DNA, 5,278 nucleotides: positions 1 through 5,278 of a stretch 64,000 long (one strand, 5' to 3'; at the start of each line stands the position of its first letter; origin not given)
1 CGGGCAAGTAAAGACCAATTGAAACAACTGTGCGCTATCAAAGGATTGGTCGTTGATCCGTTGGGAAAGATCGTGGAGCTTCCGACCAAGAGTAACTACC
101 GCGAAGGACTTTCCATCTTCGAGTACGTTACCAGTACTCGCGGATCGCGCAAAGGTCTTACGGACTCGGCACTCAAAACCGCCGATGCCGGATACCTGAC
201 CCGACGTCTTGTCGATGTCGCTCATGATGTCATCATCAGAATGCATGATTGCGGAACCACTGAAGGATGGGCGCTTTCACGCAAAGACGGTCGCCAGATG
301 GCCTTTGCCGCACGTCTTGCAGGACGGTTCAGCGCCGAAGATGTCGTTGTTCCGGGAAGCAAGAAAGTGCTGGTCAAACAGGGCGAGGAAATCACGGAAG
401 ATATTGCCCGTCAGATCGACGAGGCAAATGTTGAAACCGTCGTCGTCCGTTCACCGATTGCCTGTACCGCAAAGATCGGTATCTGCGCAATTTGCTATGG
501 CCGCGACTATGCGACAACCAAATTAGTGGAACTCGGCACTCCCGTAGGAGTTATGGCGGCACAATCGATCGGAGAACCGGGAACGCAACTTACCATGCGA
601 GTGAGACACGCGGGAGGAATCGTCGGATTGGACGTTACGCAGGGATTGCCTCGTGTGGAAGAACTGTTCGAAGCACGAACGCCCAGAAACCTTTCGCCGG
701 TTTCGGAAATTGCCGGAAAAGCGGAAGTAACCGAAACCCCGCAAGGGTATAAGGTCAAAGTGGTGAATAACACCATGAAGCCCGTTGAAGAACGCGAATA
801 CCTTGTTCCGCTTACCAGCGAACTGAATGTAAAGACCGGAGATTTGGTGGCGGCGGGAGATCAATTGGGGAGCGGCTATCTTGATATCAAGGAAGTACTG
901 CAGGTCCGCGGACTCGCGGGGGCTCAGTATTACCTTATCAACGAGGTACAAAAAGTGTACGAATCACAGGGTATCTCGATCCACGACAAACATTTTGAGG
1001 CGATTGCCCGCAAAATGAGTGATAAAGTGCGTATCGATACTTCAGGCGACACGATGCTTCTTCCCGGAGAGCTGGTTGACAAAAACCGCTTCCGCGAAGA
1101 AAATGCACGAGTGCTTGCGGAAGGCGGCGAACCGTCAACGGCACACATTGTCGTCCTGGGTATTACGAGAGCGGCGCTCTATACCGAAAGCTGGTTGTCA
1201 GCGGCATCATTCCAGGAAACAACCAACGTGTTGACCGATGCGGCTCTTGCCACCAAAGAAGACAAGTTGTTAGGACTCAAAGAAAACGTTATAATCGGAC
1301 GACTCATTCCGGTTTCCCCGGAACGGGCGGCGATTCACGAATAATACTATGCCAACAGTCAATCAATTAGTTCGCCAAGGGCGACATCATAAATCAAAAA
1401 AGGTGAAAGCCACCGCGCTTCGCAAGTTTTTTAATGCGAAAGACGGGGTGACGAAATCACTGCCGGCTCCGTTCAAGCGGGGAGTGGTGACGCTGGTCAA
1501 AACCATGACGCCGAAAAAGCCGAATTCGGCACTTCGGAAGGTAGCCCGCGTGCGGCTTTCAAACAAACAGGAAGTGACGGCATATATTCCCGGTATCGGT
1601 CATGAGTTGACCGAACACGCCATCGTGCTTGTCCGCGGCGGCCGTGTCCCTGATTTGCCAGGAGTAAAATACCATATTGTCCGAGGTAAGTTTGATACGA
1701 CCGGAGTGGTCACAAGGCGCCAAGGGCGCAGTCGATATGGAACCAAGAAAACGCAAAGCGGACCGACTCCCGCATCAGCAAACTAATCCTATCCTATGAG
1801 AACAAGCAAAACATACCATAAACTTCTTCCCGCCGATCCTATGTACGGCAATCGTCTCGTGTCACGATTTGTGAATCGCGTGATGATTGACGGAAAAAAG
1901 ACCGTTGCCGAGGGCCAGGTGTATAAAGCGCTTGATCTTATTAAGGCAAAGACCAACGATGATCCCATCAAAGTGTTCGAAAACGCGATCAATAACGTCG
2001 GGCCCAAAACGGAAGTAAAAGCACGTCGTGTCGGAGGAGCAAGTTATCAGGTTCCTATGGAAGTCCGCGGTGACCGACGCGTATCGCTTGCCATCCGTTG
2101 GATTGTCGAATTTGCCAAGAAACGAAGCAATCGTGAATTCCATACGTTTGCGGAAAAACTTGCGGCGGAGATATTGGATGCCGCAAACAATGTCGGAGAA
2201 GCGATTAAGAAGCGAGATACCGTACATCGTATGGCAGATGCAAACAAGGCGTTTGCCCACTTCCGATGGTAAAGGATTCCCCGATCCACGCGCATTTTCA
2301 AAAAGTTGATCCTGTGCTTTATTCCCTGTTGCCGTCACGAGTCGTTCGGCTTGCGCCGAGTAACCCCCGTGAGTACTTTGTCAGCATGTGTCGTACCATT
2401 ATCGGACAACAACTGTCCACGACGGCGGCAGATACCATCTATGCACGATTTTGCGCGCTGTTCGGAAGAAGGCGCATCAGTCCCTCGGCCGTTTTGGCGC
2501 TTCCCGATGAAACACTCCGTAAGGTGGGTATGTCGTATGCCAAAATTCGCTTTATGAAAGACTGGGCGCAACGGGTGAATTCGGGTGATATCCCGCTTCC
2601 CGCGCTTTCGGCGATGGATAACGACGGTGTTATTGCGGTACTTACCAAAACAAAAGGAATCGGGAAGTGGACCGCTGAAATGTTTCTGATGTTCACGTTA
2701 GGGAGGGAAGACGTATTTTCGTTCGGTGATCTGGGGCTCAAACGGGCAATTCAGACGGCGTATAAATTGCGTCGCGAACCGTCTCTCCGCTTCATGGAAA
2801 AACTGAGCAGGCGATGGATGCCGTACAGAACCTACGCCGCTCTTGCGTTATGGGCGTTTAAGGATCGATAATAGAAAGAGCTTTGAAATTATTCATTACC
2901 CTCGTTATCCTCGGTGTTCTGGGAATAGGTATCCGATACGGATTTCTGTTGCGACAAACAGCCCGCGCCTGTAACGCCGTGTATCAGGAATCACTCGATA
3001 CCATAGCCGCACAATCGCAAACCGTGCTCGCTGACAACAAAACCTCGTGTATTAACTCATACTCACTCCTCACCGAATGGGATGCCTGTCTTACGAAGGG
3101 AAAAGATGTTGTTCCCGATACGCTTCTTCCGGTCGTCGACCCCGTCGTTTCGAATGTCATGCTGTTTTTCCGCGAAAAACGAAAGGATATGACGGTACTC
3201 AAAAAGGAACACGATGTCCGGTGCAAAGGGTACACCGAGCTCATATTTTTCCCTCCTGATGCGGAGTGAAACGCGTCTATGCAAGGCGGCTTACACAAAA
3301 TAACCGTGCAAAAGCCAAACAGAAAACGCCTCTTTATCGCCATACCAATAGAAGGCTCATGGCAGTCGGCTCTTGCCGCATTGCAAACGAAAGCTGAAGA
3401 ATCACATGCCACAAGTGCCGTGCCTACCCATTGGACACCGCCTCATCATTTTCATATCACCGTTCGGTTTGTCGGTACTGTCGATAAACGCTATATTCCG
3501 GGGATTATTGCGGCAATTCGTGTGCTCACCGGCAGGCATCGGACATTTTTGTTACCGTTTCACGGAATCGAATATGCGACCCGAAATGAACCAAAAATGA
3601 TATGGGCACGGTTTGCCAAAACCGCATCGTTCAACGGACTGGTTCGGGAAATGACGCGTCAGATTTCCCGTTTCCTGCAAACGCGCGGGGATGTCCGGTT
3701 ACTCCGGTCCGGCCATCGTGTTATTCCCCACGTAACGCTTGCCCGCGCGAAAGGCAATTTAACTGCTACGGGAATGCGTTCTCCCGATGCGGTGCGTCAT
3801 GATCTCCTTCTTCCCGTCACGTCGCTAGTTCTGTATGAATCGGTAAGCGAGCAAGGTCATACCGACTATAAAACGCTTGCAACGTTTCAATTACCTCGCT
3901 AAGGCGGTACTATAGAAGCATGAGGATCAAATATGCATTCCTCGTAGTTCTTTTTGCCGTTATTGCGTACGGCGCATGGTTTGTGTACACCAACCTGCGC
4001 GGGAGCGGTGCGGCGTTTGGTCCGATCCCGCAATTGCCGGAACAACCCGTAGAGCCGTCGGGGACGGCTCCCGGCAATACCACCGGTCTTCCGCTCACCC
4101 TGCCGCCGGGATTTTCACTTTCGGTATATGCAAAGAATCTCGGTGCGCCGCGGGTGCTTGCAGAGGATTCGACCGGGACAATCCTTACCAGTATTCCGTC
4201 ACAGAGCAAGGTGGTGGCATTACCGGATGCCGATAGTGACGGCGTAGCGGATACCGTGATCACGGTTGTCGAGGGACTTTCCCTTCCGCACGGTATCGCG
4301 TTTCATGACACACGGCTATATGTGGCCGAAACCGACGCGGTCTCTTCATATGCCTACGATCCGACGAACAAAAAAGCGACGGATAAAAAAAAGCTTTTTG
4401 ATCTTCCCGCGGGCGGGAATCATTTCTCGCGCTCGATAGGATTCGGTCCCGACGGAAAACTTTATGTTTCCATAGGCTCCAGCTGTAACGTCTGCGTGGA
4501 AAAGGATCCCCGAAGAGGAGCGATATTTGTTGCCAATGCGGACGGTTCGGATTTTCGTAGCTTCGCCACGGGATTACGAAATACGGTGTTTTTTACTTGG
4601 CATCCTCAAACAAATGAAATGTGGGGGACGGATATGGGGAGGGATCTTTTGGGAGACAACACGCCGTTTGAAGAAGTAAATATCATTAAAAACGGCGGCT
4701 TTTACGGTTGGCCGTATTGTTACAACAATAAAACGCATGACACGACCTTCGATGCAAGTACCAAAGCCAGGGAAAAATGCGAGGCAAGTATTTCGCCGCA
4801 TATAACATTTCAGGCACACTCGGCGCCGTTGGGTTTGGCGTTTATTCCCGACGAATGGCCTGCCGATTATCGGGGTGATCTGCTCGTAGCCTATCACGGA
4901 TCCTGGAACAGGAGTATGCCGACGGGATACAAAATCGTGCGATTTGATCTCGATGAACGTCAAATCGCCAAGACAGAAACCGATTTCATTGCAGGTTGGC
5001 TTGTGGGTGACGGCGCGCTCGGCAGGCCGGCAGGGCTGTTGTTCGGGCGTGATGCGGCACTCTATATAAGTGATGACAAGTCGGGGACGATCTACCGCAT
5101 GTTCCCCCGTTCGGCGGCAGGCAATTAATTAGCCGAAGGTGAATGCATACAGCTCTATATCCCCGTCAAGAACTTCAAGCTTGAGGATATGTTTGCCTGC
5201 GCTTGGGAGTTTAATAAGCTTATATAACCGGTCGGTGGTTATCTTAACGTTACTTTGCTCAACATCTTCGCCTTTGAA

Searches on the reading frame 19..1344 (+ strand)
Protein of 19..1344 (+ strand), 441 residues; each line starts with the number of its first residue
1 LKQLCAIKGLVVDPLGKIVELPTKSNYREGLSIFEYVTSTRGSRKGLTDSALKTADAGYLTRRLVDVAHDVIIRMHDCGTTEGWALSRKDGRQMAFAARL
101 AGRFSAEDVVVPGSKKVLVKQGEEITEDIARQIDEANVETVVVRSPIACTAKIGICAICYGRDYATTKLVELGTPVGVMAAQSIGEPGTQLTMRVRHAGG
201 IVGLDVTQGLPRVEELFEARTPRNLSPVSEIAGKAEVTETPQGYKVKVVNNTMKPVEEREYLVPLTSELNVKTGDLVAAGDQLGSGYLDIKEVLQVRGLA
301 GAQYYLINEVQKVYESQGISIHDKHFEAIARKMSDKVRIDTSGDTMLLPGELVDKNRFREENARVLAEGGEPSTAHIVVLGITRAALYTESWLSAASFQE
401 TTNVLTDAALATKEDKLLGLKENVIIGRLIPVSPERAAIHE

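Call 64: search_protein_families(library=pfam, proteins=[window:19-1344:+], max_evalue=0.00001)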
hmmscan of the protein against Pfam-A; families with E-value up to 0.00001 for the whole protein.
window:19-1344:+ (441 aa): 1 family
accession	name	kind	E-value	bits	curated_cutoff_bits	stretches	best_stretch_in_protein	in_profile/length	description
PF04998.22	RNA_pol_Rpb1_5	-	4.7e-53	180.8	28.5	1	30-384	1-261/267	RNA polymerase Rpb1, domain 5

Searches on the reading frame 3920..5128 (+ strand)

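Call 64: search_protein_families(library=pfam, proteins=[window:3920-5128:+], max_evalue=0.00001)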
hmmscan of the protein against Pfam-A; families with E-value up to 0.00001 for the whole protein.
window:3920-5128:+ (402 aa): 3 families
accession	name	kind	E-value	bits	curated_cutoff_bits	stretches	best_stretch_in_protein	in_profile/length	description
PF07995.17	GSDH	-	7.6e-19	68.6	25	1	138-348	81-293/332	Glucose / Sorbosone dehydrogenase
PF23500.1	DUF7133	-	6.4e-10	39.3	27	1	94-200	57-163/385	Domain of unknown function (DUF7133)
PF22807.2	TrAA12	-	6.7e-06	25.1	30.9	0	287-391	267-375/463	TrAA12-like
